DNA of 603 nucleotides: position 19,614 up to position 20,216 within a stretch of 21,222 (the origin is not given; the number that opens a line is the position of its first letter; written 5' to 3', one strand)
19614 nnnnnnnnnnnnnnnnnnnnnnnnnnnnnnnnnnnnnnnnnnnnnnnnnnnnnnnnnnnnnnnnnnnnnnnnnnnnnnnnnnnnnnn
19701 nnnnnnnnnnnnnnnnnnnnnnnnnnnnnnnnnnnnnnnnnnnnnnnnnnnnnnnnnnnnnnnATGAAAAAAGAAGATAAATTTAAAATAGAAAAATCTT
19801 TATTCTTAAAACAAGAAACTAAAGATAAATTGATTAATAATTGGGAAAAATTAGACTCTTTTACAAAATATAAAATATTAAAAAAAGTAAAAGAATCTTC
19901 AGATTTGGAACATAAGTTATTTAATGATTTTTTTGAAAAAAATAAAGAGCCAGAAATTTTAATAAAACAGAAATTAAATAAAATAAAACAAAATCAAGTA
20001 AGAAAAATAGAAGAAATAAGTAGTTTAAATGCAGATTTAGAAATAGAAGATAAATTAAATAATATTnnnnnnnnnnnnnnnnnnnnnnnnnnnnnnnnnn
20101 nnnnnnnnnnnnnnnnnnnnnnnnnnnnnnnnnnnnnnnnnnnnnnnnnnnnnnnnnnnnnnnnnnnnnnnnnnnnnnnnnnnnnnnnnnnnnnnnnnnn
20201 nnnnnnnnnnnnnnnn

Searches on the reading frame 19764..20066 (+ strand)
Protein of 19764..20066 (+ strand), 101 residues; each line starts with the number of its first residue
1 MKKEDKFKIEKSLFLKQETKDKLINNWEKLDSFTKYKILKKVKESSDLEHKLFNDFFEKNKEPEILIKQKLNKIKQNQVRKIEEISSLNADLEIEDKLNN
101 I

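Call 20: search_protein_families(library=pfam, max_evalue=1, proteins=[window:19764-20066:+])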
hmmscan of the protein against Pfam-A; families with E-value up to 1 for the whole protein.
seq(101 aa): 3 families
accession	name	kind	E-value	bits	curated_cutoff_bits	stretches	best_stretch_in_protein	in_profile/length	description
PF22723.2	NA-iREase2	-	0.008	17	27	1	18-84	43-105/119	NACHT-associated inactive Restriction Endonuclease 2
PF00615.24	RGS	-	0.011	16.5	23.9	1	14-81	18-82/117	Regulator of G protein signaling domain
PF00760.24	Cucumo_coat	-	0.019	15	22.6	1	25-97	75-147/175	Cucumovirus coat protein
